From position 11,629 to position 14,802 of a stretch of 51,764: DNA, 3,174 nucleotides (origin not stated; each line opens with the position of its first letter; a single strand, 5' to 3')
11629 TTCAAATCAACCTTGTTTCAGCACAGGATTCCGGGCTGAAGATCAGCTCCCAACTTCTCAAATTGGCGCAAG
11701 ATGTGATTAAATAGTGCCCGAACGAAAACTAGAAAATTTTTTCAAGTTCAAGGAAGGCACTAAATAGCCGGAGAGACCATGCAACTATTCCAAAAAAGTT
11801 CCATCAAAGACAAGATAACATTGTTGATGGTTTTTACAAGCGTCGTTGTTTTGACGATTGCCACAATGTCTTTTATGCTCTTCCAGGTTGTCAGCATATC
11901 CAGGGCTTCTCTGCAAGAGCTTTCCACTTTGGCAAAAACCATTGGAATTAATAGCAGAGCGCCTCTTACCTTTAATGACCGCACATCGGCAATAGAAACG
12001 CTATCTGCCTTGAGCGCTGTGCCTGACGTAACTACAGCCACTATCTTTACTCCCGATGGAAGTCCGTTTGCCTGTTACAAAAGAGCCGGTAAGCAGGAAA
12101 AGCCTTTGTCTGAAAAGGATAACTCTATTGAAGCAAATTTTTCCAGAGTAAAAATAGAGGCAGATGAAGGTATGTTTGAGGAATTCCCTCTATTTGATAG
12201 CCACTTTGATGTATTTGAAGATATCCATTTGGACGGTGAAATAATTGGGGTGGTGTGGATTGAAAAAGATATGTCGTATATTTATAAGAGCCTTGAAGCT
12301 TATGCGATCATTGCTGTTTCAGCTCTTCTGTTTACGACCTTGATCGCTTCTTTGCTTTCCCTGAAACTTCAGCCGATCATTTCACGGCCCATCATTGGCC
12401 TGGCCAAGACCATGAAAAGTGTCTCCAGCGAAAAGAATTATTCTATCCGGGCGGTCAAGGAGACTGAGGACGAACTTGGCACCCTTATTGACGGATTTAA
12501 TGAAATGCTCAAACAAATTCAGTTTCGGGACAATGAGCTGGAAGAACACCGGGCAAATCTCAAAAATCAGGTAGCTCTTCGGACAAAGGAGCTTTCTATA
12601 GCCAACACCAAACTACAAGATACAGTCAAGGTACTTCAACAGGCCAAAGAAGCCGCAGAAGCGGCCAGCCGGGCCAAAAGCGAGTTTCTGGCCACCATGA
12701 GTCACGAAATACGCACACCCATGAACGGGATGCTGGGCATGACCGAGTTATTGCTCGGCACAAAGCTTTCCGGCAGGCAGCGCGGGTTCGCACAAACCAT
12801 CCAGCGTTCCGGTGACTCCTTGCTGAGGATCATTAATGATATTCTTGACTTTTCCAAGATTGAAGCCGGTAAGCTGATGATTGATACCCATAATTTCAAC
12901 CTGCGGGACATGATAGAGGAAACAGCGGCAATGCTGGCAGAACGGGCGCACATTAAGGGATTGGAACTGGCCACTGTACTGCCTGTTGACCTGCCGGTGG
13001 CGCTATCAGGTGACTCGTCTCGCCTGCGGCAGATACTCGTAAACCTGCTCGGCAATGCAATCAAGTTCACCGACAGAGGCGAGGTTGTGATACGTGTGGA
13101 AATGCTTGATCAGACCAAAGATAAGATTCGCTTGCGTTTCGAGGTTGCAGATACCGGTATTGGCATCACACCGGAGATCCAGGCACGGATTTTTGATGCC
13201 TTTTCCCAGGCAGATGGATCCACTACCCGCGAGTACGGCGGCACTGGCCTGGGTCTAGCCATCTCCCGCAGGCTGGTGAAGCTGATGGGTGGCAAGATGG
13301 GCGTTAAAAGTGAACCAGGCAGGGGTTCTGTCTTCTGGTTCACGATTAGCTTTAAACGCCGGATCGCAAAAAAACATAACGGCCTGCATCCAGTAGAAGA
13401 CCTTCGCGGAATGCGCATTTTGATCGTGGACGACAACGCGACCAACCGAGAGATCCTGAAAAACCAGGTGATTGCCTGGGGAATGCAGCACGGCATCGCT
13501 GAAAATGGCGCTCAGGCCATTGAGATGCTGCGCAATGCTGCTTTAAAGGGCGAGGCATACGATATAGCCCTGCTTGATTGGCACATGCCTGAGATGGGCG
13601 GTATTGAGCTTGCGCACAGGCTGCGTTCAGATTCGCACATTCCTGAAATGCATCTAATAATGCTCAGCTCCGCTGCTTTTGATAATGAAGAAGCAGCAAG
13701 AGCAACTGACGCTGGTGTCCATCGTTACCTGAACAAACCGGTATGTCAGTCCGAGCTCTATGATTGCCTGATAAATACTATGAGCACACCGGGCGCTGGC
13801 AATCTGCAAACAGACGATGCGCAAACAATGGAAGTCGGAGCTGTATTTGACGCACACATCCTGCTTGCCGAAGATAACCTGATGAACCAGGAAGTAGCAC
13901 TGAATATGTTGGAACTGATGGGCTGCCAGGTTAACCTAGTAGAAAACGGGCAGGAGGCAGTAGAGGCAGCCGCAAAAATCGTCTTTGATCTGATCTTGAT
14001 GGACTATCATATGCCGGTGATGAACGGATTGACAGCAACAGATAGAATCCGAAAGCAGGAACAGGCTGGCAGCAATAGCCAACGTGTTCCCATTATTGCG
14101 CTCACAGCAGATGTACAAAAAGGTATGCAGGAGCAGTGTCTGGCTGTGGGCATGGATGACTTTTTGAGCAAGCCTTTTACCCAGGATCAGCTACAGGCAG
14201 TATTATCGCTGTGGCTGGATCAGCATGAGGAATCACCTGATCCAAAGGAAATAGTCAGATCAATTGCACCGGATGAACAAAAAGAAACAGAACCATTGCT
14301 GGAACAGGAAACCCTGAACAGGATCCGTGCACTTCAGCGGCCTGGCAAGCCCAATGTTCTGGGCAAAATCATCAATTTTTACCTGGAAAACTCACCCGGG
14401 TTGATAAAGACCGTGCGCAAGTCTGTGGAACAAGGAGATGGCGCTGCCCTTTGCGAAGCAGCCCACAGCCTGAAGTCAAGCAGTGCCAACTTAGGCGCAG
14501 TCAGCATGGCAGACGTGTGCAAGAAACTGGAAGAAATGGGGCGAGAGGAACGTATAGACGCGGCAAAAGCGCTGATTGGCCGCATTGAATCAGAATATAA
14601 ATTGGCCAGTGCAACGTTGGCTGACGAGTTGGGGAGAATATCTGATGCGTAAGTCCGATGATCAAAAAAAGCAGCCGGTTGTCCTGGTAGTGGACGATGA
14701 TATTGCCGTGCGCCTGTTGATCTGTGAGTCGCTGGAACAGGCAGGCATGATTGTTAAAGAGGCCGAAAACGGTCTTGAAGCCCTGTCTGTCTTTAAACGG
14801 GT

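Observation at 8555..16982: GC-richer 8.3-kb signalling island bracketed by ~47-bp direct repeats that each contain a promoter-like element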

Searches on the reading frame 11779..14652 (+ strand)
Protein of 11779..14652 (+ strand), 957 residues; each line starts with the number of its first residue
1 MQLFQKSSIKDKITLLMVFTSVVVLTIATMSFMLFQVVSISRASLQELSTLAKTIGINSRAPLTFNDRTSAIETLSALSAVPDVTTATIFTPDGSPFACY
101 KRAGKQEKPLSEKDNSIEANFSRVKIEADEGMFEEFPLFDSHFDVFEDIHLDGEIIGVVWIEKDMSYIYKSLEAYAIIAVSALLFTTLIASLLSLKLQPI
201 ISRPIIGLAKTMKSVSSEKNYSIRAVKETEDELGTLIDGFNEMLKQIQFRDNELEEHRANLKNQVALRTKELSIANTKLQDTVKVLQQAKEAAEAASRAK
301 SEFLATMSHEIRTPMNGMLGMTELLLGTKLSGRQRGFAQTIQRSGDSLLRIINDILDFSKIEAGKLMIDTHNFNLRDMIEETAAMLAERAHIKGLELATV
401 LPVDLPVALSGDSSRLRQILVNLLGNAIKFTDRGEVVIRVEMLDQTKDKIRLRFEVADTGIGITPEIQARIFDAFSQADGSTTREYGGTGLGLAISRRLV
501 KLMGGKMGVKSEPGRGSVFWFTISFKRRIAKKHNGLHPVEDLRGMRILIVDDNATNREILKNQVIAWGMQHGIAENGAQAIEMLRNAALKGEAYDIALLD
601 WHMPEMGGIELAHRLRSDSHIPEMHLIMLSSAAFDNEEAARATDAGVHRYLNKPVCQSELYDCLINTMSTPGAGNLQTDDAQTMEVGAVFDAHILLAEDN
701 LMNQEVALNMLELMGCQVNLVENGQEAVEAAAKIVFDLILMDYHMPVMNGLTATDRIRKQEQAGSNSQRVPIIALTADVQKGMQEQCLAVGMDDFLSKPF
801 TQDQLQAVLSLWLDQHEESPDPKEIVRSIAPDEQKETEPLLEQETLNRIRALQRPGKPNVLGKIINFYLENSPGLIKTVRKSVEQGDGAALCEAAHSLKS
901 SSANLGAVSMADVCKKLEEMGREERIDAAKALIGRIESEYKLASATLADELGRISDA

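Call 6: search_protein_families(library=pfam, proteins=[window:11779-14652:+])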
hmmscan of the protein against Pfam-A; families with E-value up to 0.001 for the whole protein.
window:11779-14652:+ (957 aa): 6 families
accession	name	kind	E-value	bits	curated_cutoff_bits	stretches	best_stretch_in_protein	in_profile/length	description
PF00072.30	Response_reg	-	1e-47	161.3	30.2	2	694-809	1-110/111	Response regulator receiver domain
PF02518.31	HATPase_c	-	7.3e-32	110.5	26.4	1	411-525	1-109/111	Histidine kinase-, DNA gyrase B-, and HSP90-like ATPase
PF00512.31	HisKA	-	5e-24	84.6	26.9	1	299-364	1-66/66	His Kinase A (phospho-acceptor) domain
PF17152.10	CHASE8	-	1.1e-15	58.1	27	1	43-161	4-101/102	Periplasmic sensor domain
PF01627.28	Hpt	-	2.1e-12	47.6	24.6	1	866-940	4-78/84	Hpt domain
PF00672.30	HAMP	-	3.7e-06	27.6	25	1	201-248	6-52/53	HAMP domain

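Call 17: find_related_loci(query=window:11779-14652:+, collection=genome_contigs, flank=10000)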
Query window:11779-14652:+ (957 aa) in genome_contigs; peptide patterns used: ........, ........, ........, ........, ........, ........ (x = any residue, [..] = any of these).
105 stretches matched a pattern; 90 encode a relative of the query (tblastn E <= 1e-3); the best 80 are kept; 79 distinct loci.
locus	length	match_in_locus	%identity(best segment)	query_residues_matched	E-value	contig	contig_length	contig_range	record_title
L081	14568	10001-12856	87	1-953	0e+0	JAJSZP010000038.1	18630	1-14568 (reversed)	MAG: Deltaproteobacteria bacterium isolate SM14434BFWG172 FWG172_EthSRB1_contig038_0018630bp, whole genome shotgun seque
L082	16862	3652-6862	82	1-957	0e+0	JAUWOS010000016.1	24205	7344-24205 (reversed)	MAG: Desulfobacterales bacterium isolate CSMAG_2456 CSMAG_2456_k141_643316_length_24205_cov_9.9570, whole genome shotgun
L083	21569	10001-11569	40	286-813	7e-112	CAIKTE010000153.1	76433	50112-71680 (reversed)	MAG: uncultured Chitinophagaceae bacterium isolate MJ130916A_bin-0263 genome assembly, contig: bin-0263:153/384, whole g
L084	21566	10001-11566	43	286-815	4e-112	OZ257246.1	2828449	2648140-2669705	MAG: Sphingobacteriaceae bacterium isolate a614f1d2-97ef-45e9-a051-ede302296c06 genome assembly, chromosome: 1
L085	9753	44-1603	41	286-813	9e-112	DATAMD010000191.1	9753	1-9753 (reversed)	MAG TPA_asm: Chitinophagaceae bacterium isolate SMAG_U6981 k141_407106, whole genome shotgun sequence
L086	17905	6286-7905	40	288-825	3e-111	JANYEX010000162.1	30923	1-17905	MAG: Chitinophagaceae bacterium isolate 338R_metabinner_60 338R_k141_1329882, whole genome shotgun sequence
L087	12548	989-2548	40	286-813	4e-111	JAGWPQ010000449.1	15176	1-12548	MAG: Bacteroidota bacterium isolate REEB283 k141_2857333, whole genome shotgun sequence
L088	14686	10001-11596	40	279-813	1e-110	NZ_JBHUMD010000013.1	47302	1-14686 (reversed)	Flavobacterium suzhouense strain KCTC 42107 velvet_auto_83_13, whole genome shotgun sequence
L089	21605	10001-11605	42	286-824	1e-108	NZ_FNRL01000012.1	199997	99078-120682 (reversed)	Chitinophaga terrae (ex Kim and Jung 2007) strain DSM 23920, whole genome shotgun sequence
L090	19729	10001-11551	39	289-813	7e-108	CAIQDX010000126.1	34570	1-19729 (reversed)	MAG: uncultured Chitinophagaceae bacterium isolate Umea2p3_bin-1345 genome assembly, contig: bin-1345:126/147, whole gen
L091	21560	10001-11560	41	286-813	5e-108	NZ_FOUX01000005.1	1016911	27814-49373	Chitinophaga sp. YR627, whole genome shotgun sequence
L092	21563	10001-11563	41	286-813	5e-108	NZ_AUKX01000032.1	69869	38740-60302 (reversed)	Arenibacter latericius DSM 15913 H344DRAFT_scaffold00026.26_C, whole genome shotgun sequence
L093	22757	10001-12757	40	286-813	7e-107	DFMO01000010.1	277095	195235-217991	MAG TPA_asm: Flavobacteriaceae bacterium UBA3591 UBA3591_contig_729, whole genome shotgun sequence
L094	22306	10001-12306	36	277-918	5e-106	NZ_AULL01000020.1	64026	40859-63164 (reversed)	Kaistella palustris DSM 21579 H562DRAFT_scaffold00009.9_C, whole genome shotgun sequence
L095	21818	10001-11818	37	286-909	8e-106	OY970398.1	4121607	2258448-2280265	MAG: uncultured Chitinophagaceae bacterium isolate MFD02832.bin.c.2 genome assembly, chromosome: 1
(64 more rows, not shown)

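Call 19: find_homologous_proteins(query=window:11779-14652:+, max_evalue=1e-30)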
Query window:11779-14652:+ (957 aa): 8000 proteins with E <= 1e-30 among 8000 candidates; the best 120 are listed.
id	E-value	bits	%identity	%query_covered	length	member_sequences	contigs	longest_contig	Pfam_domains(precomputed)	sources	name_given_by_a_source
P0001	0.0e+0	2093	100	100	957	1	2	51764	PF17152.11,PF00672.31,PF02518.32,PF00512.32,PF00072.31,PF01627.29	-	-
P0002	0.0e+0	1835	88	100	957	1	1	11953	PF17152.11,PF00672.31,PF02518.32,PF00512.32,PF00072.31,PF01627.29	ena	-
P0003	0.0e+0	1818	88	100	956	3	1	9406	PF17152.11,PF00672.31,PF02518.32,PF00512.32,PF00072.31,PF01627.29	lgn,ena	-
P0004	0.0e+0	1816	88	100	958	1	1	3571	PF17152.11,PF00672.31,PF02518.32,PF00512.32,PF00072.31,PF01627.29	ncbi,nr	ncbi:MAG: response regulator [Desulfobulbaceae bacterium]|nr:response regulator [Desulfobulbaceae ba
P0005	0.0e+0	1802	87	100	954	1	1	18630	PF17152.11,PF00672.31,PF02518.32,PF00512.32,PF00072.31,PF01627.29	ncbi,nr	ncbi:MAG: response regulator [Deltaproteobacteria bacterium]|nr:response regulator [Deltaproteobacte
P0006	0.0e+0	1801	86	100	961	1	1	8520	PF17152.11,PF00672.31,PF02518.32,PF00512.32,PF00072.31,PF01627.29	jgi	-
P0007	0.0e+0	1776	86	100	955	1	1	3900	PF17152.11,PF00672.31,PF02518.32,PF00512.32,PF00072.31,PF01627.29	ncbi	-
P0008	0.0e+0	1709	82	100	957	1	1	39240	PF17152.11,PF02518.32,PF00512.32,PF00072.31,PF01627.29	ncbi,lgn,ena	-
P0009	0.0e+0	1665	80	100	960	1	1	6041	PF17152.11,PF00672.31,PF02518.32,PF00512.32,PF00072.31,PF01627.29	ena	-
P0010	0.0e+0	1570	76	100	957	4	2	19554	PF17152.11,PF00672.31,PF02518.32,PF00512.32,PF00072.31,PF01627.29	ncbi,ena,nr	ncbi:MAG: response regulator [Deltaproteobacteria bacterium]|nr:response regulator [Deltaproteobacte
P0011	0.0e+0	1481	83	86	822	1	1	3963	PF00672.31,PF02518.32,PF00512.32,PF00072.31,PF01627.29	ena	-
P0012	0.0e+0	1317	78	83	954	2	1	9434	PF00672.31,PF02518.32,PF00512.32,PF00072.31,PF01627.29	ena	-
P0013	0.0e+0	1295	80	80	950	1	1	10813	PF00672.31,PF02518.32,PF00512.32,PF00072.31,PF01627.29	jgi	-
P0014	0.0e+0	1269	78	80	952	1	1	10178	PF00672.31,PF02518.32,PF00512.32,PF00072.31,PF01627.29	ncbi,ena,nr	ncbi:MAG: response regulator [Desulfobacterales bacterium]|nr:response regulator [Desulfobacterales 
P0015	0.0e+0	1239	62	100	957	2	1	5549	PF17152.11,PF00672.31,PF02518.32,PF00512.32,PF00072.31,PF01627.29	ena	-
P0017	0.0e+0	1160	58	100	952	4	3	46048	PF17152.11,PF00672.31,PF02518.32,PF00512.32,PF00072.31,PF01627.29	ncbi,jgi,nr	ncbi:MAG: response regulator [Deltaproteobacteria bacterium]|nr:response regulator [Deltaproteobacte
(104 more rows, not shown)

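Call 20: find_encoding_contigs(protein=P0002, flank=10000, max_places=4)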
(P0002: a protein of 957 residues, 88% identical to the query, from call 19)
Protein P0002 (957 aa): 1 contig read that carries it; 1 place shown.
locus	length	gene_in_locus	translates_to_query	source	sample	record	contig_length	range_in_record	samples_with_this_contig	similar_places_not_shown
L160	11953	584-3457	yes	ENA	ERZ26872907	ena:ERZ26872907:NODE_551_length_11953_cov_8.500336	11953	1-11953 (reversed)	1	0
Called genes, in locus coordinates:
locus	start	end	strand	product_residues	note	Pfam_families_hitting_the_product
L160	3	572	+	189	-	?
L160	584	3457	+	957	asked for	PF17152:CHASE8, PF00672:HAMP (weak), PF00512:HisKA, PF02518:HATPase_c, PF00072:Response_reg, PF01627:Hpt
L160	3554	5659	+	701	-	PF07715:Plug, PF00593:TonB_dep_Rec_b-barrel, PF14905:OMP_b-brl_3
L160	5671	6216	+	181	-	PF13689:DUF4154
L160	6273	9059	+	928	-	PF17152:CHASE8, PF00672:HAMP, PF00512:HisKA, PF02518:HATPase_c, PF00072:Response_reg, PF01627:Hpt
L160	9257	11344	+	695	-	PF07715:Plug, PF00593:TonB_dep_Rec_b-barrel, PF14905:OMP_b-brl_3 (weak)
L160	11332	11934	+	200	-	PF13689:DUF4154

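Call 21: find_encoding_contigs(protein=P0003, flank=10000, max_places=4)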
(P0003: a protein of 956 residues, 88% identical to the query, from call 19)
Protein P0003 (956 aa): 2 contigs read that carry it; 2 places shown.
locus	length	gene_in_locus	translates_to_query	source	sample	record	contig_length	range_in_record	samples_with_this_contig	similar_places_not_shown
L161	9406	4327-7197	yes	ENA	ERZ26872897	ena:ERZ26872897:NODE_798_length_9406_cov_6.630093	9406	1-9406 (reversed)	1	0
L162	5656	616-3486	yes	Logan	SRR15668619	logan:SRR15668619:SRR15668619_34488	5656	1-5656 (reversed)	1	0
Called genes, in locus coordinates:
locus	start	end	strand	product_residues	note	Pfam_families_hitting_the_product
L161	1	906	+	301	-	?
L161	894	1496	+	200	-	PF13689:DUF4154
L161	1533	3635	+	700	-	PF07715:Plug, PF00593:TonB_dep_Rec_b-barrel, PF14905:OMP_b-brl_3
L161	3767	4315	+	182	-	PF13689:DUF4154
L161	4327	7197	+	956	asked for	PF17152:CHASE8, PF00672:HAMP (weak), PF00512:HisKA, PF02518:HATPase_c, PF00072:Response_reg, PF01627:Hpt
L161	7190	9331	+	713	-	PF00072:Response_reg, PF08447:PAS_3, PF00990:GGDEF, PF00563:EAL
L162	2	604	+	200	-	?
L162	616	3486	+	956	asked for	PF17152:CHASE8, PF00672:HAMP (weak), PF00512:HisKA, PF02518:HATPase_c, PF00072:Response_reg, PF01627:Hpt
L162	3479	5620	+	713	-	PF00072:Response_reg, PF08447:PAS_3, PF00990:GGDEF, PF00563:EAL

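Call 22: find_encoding_contigs(protein=P0008, flank=10000, max_places=4)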
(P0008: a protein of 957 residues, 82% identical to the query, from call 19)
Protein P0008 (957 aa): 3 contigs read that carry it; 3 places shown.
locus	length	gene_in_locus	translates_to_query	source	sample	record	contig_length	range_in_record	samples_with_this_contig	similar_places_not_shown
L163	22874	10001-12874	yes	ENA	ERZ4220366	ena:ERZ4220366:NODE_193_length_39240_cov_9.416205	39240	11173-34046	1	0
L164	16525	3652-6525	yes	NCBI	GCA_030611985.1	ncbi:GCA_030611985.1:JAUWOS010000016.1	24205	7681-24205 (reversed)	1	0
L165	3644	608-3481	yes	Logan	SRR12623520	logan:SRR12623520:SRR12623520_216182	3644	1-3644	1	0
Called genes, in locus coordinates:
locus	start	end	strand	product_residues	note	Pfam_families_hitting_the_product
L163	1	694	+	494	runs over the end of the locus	PF00749:tRNA-synt_1c, PF19269:Anticodon_2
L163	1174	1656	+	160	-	PF00436:SSB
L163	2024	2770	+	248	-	PF01209:Ubie_methyltran, PF13489:Methyltransf_23, PF07021:MetW, PF13847:Methyltransf_31, PF08241:Methyltransf_11, PF08242:Methyltransf_12, PF13649:Methyltransf_25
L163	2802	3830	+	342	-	PF04055:Radical_SAM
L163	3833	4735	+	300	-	PF01040:UbiA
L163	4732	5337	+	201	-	PF02441:Flavoprotein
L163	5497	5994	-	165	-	PF13801:Metal_resist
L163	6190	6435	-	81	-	PF21349:RUBY_RBDX (weak)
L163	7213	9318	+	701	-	PF07715:Plug, PF00593:TonB_dep_Rec_b-barrel, PF14905:OMP_b-brl_3 (weak)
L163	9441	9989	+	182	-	PF13689:DUF4154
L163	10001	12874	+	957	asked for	PF17152:CHASE8, PF00512:HisKA, PF02518:HATPase_c, PF00072:Response_reg, PF01627:Hpt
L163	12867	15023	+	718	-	PF00072:Response_reg, PF08447:PAS_3, PF00990:GGDEF, PF00563:EAL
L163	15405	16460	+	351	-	PF13175:AAA_15 (weak), PF13476:AAA_23 (faint), PF13175:AAA_15 (weak), PF13304:AAA_21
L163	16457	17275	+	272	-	-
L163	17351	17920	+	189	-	PF02811:PHP (faint)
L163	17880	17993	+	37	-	-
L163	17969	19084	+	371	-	PF19867:DUF6340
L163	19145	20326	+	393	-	-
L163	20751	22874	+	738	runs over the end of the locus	-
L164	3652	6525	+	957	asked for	PF17152:CHASE8, PF00512:HisKA, PF02518:HATPase_c, PF00072:Response_reg, PF01627:Hpt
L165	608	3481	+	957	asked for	PF17152:CHASE8, PF00512:HisKA, PF02518:HATPase_c, PF00072:Response_reg, PF01627:Hpt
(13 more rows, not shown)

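Call 23: find_encoding_contigs(protein=P0010, flank=10000, max_places=3)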
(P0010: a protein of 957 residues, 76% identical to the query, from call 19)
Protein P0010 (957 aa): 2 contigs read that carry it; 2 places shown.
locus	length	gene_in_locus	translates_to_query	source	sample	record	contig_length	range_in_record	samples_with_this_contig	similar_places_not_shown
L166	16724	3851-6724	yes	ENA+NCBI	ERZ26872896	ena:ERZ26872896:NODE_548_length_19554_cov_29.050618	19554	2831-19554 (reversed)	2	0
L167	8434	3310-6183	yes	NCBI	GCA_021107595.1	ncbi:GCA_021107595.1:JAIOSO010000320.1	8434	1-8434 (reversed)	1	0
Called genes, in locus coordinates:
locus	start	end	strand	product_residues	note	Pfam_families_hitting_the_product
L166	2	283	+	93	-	?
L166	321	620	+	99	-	-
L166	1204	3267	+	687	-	PF07715:Plug, PF00593:TonB_dep_Rec_b-barrel, PF14905:OMP_b-brl_3 (faint)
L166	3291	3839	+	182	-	PF13689:DUF4154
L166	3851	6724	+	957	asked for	PF17152:CHASE8, PF00672:HAMP (weak), PF00512:HisKA, PF02518:HATPase_c, PF00072:Response_reg, PF01627:Hpt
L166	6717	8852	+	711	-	PF00072:Response_reg, PF08447:PAS_3, PF00990:GGDEF, PF00563:EAL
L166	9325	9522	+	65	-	-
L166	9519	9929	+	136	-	PF02661:Fic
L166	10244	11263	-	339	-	PF04338:DUF481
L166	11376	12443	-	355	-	PF04166:PdxA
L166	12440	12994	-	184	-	PF00156:Pribosyltran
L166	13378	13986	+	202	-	PF04069:OpuAC (weak)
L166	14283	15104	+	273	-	PF03824:NicO, PF13386:DsbD_2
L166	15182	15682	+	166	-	PF07721:TPR_4 (faint), PF13374:TPR_10 (faint), PF13432:TPR_16 (weak), PF07719:TPR_2 (weak), PF13424:TPR_12 (weak), PF00515:TPR_1 (weak), PF13414:TPR_11 (weak), PF14559:TPR_19 (weak), +7 more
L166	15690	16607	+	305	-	PF12974:Phosphonate-bd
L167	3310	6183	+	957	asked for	PF17152:CHASE8, PF00672:HAMP (weak), PF00512:HisKA, PF02518:HATPase_c, PF00072:Response_reg, PF01627:Hpt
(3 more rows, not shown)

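Call 24: find_encoding_contigs(protein=P0017, flank=10000, max_places=3)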
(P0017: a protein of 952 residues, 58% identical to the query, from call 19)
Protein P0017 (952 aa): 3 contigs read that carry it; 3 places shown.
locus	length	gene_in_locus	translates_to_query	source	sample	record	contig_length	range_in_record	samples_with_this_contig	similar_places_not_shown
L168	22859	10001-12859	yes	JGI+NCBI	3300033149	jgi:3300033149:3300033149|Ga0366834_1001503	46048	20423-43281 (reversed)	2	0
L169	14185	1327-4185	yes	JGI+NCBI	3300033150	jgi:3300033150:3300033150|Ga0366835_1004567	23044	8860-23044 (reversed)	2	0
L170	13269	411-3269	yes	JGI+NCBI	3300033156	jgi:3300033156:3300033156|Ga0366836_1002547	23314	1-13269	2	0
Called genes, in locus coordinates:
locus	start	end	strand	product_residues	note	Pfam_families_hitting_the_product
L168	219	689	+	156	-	PF03449:GreA_GreB_N, PF01272:GreA_GreB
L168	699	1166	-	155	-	PF00582:Usp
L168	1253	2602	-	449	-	PF01551:Peptidase_M23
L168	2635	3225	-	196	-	PF01195:Pept_tRNA_hydro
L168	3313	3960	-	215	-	PF01386:Ribosomal_L25p, PF14693:Ribosomal_TL5_C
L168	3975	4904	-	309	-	PF13793:Pribosyltran_N, PF00156:Pribosyltran, PF14572:Pribosyl_synth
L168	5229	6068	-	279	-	PF00288:GHMP_kinases_N, PF08544:GHMP_kinases_C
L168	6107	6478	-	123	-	PF08899:DUF1844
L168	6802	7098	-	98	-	-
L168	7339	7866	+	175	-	PF07715:Plug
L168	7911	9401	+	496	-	PF00593:TonB_dep_Rec_b-barrel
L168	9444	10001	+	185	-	PF13689:DUF4154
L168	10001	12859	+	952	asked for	PF17152:CHASE8, PF00672:HAMP, PF00512:HisKA, PF02518:HATPase_c, PF00072:Response_reg, PF01627:Hpt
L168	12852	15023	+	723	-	PF00072:Response_reg, PF08447:PAS_3, PF00990:GGDEF, PF00563:EAL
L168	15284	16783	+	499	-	PF13742:tRNA_anti_2, PF01336:tRNA_anti-codon, PF02601:Exonuc_VII_L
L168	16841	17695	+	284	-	PF01551:Peptidase_M23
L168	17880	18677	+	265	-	PF03819:MazG, PF01503:PRA-PH (weak), PF03819:MazG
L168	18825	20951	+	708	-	PF01564:Spermine_synth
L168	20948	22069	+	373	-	PF04055:Radical_SAM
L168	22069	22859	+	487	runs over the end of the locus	PF01875:Memo, PF01871:AMMECR1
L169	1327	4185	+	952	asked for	PF17152:CHASE8, PF00672:HAMP, PF00512:HisKA, PF02518:HATPase_c, PF00072:Response_reg, PF01627:Hpt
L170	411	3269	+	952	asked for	PF17152:CHASE8, PF00672:HAMP, PF00512:HisKA, PF02518:HATPase_c, PF00072:Response_reg, PF01627:Hpt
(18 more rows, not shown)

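Call 25: find_encoding_contigs(protein=P0001, flank=10000, max_places=4)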
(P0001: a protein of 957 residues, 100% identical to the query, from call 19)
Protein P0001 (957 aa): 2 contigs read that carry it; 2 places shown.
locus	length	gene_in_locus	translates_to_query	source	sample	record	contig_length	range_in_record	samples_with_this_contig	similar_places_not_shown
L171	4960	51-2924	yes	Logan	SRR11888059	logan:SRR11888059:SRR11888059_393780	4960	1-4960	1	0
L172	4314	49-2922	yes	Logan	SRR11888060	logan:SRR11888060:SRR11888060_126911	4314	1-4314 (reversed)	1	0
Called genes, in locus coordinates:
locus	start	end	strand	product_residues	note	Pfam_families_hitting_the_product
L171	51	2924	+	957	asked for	PF17152:CHASE8, PF00672:HAMP (weak), PF00512:HisKA, PF02518:HATPase_c, PF00072:Response_reg, PF01627:Hpt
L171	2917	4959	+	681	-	?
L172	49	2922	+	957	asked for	PF17152:CHASE8, PF00672:HAMP (weak), PF00512:HisKA, PF02518:HATPase_c, PF00072:Response_reg, PF01627:Hpt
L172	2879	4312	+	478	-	?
